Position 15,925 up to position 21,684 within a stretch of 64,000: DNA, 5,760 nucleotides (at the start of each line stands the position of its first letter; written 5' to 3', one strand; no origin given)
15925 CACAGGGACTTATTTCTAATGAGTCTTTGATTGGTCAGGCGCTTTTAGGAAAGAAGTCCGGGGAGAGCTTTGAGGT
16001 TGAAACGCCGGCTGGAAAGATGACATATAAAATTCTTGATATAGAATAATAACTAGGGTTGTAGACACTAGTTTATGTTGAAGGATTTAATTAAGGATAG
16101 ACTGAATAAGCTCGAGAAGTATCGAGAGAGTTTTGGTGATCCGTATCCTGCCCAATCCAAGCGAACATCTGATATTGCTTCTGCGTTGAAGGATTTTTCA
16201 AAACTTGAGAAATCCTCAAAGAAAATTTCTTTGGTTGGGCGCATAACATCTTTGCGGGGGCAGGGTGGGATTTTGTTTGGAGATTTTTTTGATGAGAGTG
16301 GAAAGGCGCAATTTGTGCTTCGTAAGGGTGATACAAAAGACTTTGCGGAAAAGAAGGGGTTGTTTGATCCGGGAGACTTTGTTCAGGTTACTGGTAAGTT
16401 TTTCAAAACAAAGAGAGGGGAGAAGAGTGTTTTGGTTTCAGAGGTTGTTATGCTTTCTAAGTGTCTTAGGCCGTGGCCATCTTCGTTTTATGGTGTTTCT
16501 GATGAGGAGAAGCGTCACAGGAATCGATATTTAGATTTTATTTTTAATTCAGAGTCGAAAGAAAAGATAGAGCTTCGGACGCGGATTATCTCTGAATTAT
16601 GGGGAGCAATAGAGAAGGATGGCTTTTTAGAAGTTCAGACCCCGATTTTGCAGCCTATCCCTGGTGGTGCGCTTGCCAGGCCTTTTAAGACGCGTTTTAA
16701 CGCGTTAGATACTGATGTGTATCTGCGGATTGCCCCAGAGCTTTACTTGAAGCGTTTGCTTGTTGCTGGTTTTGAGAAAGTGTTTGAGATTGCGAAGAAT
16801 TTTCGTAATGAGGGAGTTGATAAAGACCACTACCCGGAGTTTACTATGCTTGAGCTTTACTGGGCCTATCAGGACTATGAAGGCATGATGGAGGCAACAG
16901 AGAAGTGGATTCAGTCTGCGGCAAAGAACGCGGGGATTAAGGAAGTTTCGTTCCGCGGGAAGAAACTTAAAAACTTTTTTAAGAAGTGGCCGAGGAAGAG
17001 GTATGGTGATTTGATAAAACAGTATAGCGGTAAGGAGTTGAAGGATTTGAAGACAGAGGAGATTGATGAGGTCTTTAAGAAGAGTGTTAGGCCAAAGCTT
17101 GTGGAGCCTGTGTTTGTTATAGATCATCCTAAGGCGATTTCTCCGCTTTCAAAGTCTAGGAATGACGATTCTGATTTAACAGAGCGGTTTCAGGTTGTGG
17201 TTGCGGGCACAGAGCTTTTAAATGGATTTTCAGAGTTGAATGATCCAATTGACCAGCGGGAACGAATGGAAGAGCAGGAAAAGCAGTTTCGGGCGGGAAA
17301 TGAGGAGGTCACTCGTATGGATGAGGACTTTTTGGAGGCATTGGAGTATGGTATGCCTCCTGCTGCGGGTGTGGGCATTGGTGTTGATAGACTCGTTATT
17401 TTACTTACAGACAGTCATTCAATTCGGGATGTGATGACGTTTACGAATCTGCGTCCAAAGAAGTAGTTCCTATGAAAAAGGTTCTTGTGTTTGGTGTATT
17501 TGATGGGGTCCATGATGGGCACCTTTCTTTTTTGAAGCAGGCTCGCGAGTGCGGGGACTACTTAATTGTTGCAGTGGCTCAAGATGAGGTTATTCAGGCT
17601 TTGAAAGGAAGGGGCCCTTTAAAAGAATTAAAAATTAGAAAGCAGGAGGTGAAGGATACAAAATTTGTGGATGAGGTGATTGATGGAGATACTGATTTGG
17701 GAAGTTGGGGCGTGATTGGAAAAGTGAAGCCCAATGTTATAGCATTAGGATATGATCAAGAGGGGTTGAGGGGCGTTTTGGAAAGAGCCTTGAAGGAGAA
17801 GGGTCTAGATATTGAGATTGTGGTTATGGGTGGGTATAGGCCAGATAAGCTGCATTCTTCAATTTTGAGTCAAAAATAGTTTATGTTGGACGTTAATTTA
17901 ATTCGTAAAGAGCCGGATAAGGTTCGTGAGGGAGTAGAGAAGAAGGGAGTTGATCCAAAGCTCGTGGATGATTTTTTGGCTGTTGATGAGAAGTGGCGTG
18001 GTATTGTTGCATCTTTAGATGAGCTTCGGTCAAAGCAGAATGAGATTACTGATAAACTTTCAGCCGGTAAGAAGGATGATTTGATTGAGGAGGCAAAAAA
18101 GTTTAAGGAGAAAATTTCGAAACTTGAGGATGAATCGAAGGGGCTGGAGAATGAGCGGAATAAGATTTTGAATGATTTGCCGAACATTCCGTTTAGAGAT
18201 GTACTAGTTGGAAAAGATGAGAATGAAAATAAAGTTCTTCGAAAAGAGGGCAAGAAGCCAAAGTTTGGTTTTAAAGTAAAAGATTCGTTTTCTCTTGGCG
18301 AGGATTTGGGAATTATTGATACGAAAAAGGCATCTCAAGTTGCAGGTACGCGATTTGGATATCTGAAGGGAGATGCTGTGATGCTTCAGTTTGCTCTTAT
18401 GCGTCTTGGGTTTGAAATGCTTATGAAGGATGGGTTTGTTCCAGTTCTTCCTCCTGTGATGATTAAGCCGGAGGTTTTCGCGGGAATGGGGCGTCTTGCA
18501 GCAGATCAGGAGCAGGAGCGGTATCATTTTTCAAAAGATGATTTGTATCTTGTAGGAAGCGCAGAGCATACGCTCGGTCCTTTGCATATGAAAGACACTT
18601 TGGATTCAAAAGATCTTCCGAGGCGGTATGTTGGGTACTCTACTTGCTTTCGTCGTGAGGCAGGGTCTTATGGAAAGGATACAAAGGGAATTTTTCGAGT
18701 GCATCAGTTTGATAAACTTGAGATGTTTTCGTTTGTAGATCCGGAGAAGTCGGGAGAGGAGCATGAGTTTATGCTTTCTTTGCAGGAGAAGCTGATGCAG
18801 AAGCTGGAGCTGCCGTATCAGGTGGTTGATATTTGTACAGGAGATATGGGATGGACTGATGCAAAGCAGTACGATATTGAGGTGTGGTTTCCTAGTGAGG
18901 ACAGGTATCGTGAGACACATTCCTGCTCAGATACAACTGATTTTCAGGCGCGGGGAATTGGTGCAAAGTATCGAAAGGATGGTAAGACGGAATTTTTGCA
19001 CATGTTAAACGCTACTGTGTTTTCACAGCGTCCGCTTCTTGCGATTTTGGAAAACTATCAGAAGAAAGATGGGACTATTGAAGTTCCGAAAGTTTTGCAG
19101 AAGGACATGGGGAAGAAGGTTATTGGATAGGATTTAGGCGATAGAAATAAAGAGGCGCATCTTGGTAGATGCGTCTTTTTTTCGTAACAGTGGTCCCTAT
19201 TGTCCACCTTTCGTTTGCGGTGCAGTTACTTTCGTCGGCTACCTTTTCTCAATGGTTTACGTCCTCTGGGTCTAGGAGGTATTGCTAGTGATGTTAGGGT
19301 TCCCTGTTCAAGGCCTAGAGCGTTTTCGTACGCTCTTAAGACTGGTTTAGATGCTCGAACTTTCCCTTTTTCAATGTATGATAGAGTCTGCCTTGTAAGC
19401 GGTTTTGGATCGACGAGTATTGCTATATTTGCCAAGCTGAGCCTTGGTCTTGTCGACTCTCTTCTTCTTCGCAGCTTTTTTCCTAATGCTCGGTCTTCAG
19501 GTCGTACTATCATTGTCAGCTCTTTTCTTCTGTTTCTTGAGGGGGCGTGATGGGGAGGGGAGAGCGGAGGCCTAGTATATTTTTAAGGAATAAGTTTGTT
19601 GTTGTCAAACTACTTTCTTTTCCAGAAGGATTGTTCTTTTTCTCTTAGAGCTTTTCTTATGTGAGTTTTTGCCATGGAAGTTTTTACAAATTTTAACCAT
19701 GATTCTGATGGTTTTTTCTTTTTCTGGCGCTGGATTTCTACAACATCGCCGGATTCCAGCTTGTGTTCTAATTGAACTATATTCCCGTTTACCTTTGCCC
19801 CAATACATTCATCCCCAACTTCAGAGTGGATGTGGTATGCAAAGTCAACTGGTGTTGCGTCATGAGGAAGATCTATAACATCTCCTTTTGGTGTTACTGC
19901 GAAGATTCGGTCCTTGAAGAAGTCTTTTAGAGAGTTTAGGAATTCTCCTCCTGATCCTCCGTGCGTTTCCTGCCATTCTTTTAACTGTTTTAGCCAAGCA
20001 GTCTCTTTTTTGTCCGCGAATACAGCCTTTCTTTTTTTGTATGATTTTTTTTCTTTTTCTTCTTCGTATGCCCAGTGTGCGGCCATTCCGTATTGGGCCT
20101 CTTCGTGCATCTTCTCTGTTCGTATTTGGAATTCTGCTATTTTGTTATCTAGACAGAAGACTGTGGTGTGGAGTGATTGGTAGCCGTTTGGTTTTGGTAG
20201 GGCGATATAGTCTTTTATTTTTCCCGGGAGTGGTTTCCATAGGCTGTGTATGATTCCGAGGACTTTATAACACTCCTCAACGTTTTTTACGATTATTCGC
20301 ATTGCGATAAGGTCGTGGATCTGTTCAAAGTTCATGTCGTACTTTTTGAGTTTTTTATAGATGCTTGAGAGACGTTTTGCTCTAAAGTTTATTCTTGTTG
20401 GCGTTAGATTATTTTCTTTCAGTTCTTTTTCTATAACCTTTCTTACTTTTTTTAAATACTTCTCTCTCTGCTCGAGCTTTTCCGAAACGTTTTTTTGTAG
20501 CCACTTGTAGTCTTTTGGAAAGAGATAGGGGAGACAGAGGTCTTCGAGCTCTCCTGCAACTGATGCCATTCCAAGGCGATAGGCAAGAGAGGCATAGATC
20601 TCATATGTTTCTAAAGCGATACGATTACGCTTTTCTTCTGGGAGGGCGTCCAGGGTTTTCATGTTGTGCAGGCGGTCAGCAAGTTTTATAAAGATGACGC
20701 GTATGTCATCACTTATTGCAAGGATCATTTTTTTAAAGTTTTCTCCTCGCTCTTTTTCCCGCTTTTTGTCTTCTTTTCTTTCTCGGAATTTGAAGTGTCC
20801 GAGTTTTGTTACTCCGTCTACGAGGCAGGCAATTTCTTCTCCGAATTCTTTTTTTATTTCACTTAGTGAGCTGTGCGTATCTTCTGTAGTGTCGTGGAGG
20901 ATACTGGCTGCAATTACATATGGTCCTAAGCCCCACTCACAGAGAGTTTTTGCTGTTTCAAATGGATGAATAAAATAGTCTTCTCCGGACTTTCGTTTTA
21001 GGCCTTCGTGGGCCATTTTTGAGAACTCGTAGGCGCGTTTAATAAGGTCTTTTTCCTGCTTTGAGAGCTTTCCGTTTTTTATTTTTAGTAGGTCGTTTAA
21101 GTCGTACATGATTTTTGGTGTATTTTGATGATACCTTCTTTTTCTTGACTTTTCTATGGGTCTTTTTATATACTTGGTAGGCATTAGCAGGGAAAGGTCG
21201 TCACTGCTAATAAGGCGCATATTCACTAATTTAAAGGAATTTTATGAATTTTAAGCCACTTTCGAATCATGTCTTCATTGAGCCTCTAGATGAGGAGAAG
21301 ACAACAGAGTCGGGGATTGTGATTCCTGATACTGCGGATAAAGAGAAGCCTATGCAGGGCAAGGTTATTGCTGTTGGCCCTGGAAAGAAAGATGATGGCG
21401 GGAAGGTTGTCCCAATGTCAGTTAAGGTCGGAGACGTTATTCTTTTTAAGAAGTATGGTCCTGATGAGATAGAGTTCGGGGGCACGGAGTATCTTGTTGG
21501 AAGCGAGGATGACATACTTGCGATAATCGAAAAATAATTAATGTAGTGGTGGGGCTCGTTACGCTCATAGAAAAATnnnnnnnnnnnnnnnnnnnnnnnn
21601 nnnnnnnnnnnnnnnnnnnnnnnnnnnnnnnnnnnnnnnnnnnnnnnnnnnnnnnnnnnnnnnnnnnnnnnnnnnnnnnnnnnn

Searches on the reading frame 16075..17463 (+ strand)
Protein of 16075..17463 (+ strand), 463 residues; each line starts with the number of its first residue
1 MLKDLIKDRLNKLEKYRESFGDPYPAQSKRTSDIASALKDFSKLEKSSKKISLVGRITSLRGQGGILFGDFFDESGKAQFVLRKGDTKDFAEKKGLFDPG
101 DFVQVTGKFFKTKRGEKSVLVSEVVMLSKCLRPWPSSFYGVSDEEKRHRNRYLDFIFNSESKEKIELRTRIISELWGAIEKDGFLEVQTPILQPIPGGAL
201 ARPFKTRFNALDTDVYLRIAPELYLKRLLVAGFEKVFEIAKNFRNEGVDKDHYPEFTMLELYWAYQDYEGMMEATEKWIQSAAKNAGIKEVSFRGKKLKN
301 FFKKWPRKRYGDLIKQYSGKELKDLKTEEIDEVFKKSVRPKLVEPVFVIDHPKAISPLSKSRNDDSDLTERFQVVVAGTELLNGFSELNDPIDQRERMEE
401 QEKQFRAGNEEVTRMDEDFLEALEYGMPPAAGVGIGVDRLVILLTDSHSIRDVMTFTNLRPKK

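Call 38: search_protein_families(library=pfam, proteins=[window:16075-17463:+], max_evalue=0.001)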
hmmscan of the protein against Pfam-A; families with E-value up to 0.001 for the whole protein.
window:16075-17463:+ (463 aa): 3 families
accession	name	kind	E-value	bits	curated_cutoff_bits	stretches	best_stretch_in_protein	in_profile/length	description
PF00152.25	tRNA-synt_2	-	2.8e-84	283.3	25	1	143-458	1-306/308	tRNA synthetases class II (D, K and N)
PF01336.31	tRNA_anti-codon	-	2.3e-13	50.3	27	1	52-125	2-73/75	OB-fold nucleic acid binding domain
PF01409.25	tRNA-synt_2d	-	0.00012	22.1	19.8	0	235-295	104-164/246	tRNA synthetases class II core domain (F)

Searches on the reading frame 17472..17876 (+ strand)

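Call 38: search_protein_families(library=pfam, proteins=[window:17472-17876:+], max_evalue=0.001)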
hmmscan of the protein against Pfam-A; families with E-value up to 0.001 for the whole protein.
window:17472-17876:+ (135 aa): 2 families
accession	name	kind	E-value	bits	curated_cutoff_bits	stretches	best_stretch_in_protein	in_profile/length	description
PF01467.32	CTP_transf_like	-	5.3e-12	46.5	21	1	6-123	2-121/133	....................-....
PF06574.18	FAD_syn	-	2.1e-05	24.8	27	1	2-28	7-33/158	FAD synthetase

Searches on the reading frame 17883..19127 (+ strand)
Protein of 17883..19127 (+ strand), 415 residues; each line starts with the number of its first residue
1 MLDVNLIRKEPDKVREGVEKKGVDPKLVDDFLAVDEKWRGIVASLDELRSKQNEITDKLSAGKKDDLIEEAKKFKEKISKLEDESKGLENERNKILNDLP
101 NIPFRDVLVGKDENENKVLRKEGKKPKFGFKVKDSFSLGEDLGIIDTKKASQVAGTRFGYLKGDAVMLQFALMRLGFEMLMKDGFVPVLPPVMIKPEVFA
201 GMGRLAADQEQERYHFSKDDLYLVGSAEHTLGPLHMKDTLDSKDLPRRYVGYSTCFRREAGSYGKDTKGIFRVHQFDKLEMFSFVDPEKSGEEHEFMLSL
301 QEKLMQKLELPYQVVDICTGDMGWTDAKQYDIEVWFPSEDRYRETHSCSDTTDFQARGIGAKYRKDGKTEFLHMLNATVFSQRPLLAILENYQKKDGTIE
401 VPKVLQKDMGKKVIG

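Call 38: search_protein_families(library=pfam, proteins=[window:17883-19127:+], max_evalue=0.001)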
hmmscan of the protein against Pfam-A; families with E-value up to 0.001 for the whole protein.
window:17883-19127:+ (415 aa): 2 families
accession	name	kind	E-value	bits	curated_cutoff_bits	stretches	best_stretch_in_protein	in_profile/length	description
PF00587.30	tRNA-synt_2b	-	6.6e-33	114.7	29.3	1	218-392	8-179/179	tRNA synthetase class II core domain (G, H, P, S and T)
PF02403.27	Seryl_tRNA_N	-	1.7e-24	86.6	28.2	1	1-103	1-108/108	Seryl-tRNA synthetase N-terminal domain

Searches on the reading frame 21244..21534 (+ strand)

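Call 41: search_protein_families(library=pfam, proteins=[window:21244-21534:+], max_evalue=0.001)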
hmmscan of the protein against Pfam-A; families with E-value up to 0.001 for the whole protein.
window:21244-21534:+ (97 aa): 1 family
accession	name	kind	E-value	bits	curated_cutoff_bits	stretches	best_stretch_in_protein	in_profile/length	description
PF00166.26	Cpn10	-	4.1e-30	104.1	21.1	1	2-95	1-93/93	Chaperonin 10 Kd subunit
